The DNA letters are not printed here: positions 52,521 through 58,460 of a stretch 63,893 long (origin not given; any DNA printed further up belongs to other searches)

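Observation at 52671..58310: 1879-aa SARP/BTAD regulator carrying four complete tandem TolB-N-like plus TPR sensor modules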

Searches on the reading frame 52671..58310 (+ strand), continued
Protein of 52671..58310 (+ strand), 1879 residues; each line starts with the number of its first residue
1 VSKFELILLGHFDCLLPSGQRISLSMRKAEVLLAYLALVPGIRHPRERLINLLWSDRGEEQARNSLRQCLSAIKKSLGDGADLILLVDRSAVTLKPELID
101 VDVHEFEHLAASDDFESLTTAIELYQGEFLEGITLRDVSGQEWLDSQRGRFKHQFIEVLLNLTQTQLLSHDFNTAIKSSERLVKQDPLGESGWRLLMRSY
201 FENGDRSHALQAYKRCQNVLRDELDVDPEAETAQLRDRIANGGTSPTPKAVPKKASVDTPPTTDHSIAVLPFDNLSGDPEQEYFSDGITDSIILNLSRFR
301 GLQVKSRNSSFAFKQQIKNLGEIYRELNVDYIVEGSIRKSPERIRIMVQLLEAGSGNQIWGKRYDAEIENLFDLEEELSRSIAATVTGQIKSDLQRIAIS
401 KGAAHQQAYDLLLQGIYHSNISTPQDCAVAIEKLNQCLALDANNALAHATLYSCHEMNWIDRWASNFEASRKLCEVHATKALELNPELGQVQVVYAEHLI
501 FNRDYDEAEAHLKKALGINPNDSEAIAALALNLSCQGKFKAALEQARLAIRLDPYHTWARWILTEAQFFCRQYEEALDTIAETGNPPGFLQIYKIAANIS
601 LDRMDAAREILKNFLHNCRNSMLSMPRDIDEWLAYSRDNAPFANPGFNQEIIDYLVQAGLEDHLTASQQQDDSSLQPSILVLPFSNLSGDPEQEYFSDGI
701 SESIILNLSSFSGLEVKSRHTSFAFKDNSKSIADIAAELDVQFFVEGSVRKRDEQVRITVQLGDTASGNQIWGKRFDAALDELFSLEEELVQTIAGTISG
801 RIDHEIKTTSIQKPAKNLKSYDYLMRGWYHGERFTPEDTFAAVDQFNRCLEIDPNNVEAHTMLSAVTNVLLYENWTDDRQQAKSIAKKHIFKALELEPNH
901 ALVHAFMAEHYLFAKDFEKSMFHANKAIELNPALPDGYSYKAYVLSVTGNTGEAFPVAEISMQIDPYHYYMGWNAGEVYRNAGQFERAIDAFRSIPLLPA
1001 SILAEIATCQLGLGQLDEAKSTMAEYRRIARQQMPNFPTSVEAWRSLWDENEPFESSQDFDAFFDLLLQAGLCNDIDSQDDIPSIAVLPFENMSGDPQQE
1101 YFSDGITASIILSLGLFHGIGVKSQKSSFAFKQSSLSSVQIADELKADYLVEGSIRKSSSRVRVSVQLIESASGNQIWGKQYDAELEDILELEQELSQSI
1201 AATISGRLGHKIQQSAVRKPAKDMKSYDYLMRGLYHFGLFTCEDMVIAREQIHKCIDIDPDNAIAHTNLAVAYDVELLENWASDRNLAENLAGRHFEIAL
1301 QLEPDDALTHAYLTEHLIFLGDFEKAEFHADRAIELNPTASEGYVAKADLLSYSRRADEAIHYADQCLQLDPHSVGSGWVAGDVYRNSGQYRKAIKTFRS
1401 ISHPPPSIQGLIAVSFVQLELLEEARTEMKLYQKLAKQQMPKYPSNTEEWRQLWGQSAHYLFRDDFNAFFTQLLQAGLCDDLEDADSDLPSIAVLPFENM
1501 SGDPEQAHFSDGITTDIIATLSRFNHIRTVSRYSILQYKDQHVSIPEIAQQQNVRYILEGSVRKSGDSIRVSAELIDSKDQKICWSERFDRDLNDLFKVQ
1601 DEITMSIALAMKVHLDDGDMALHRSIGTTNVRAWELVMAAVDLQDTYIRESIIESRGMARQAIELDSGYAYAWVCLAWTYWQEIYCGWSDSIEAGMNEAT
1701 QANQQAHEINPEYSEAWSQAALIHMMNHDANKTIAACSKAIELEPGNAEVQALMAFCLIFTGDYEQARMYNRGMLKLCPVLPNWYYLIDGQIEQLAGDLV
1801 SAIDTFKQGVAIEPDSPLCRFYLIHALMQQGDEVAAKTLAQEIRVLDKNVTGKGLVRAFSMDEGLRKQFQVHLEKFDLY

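Call 15: find_related_loci(query=window:52671-58307:+, collection=genome_contigs, flank=10000)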
Query window:52671-58307:+ (1879 aa) in genome_contigs; peptide patterns used: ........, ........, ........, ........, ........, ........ (x = any residue, [..] = any of these).
38 stretches matched a pattern; 10 encode a relative of the query (tblastn E <= 1e-3); 10 distinct loci.
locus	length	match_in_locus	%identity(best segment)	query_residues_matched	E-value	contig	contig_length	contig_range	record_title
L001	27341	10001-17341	65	255-1878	0e+0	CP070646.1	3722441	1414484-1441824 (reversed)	MAG: Gammaproteobacteria bacterium isolate bin89 chromosome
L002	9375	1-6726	61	52-1878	0e+0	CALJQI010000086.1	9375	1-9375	MAG: uncultured Gammaproteobacteria bacterium isolate N3_Bin_MAXBIN__027_1 genome assembly, contig: c_000002573092, whol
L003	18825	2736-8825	66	265-1878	0e+0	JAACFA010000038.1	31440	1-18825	MAG: Gammaproteobacteria bacterium isolate bin.4 scaffold_1735, whole genome shotgun sequence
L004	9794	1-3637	49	256-1879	0e+0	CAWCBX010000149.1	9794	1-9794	MAG: uncultured Gammaproteobacteria bacterium isolate MFD03551.bin.3.55 genome assembly, contig: contig_7768, whole geno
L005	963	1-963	71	183-1716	8e-151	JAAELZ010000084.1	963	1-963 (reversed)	MAG: Proteobacteria bacterium isolate Bpl_19 BplG_CONTIG468468, whole genome shotgun sequence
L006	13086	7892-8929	32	244-1800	4e-46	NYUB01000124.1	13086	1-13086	MAG: Deltaproteobacteria bacterium isolate CPC53 69255, whole genome shotgun sequence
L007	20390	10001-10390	29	415-554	6e-6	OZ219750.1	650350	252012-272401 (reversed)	MAG: Candidatus Poribacteria bacterium isolate 1eb63393-43b3-4ba7-aba7-ea4ddc7e67a3 genome assembly, chromosome: 1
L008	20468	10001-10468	25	897-1042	3e-5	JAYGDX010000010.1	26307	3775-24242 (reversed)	MAG: Candidatus Poribacteria bacterium isolate OC6_3000m_MAG_233 OC6_3000m_contig_2140475, whole genome shotgun sequence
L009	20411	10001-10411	26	897-998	3e-5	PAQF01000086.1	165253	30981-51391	MAG: Candidatus Poribacteria bacterium isolate SP142 MHASMcontig_3330058, whole genome shotgun sequence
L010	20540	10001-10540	29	400-981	6e-5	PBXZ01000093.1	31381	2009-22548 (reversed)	MAG: Candidatus Poribacteria bacterium isolate NP41 29839, whole genome shotgun sequence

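Call 40: find_encoding_contigs(protein=P0013, flank=6000, max_places=3)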
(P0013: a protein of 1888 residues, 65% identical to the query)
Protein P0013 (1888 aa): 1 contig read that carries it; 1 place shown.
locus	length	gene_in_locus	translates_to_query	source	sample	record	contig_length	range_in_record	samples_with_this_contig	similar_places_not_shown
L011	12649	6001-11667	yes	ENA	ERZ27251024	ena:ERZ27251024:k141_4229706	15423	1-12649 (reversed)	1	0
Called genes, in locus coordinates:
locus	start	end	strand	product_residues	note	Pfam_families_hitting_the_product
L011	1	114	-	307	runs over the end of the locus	PF00005:ABC_tran, PF13304:AAA_21 (weak)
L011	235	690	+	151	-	PF13279:4HBT_2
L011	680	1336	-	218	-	PF04115:Ureidogly_lyase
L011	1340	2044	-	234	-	PF00106:adh_short, PF13561:adh_short_C2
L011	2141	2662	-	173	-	PF00293:NUDIX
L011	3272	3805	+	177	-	PF01810:LysE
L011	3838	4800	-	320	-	PF00753:Lactamase_B, PF19583:ODP (weak), PF12706:Lactamase_B_2 (weak)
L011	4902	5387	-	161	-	PF02635:DsrE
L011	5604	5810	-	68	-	-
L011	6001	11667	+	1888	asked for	PF13181:TPR_8 (faint), PF13428:TPR_14 (faint), PF03704:BTAD, PF00515:TPR_1 (faint), PF07719:TPR_2 (faint), PF12895:ANAPC3 (faint), PF13431:TPR_17 (faint), PF13432:TPR_16 (faint), +9 more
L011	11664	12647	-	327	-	?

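Call 41: find_encoding_contigs(protein=P0007, flank=6000, max_places=3)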
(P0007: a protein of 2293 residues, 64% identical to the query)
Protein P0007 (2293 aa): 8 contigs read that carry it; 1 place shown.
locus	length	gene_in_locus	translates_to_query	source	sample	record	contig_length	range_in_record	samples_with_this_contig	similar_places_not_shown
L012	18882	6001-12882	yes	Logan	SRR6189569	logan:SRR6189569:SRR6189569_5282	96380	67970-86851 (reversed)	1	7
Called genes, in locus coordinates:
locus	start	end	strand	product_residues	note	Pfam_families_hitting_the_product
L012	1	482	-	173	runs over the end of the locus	PF00293:NUDIX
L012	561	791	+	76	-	-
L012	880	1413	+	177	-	PF01810:LysE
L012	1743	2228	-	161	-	PF02635:DsrE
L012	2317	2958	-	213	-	PF00072:Response_reg, PF08281:Sigma70_r4_2, PF04545:Sigma70_r4 (weak), PF00196:GerE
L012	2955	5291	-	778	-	PF12974:Phosphonate-bd, PF00512:HisKA, PF02518:HATPase_c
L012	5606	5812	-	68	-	-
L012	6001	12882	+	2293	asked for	PF13181:TPR_8 (faint), PF13424:TPR_12 (faint), PF03704:BTAD, PF00515:TPR_1 (faint), PF07719:TPR_2 (faint), PF12895:ANAPC3 (faint), PF13428:TPR_14 (faint), PF23914:TPR_CcmH_CycH (weak), +12 more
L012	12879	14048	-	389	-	PF07364:DUF1485, PF07171:MlrC_C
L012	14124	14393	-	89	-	PF07364:DUF1485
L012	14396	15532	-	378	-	PF03150:CCP_MauG, PF21419:RoxA-like_Cyt-c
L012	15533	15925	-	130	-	-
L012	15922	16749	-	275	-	PF04909:Amidohydro_2 (weak)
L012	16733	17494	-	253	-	PF00892:EamA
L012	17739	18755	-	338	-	PF00389:2-Hacid_dh (weak), PF02826:2-Hacid_dh_C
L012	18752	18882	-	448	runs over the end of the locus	PF00355:Rieske, PF19301:LigXa_C (faint)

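Call 45: search_protein_families(library=pfam, proteins=[L012:5609-5812:-], max_evalue=1)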
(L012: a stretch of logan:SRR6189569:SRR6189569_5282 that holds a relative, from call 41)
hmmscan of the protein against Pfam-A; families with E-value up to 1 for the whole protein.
L012:5609-5812:- (68 aa): 0 families

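Call 46: search_protein_families(library=ncbifam, proteins=[L012:5609-5812:-], max_evalue=1)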
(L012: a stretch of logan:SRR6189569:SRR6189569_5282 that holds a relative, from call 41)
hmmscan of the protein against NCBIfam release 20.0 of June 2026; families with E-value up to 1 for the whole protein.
L012:5609-5812:- (68 aa): 0 families
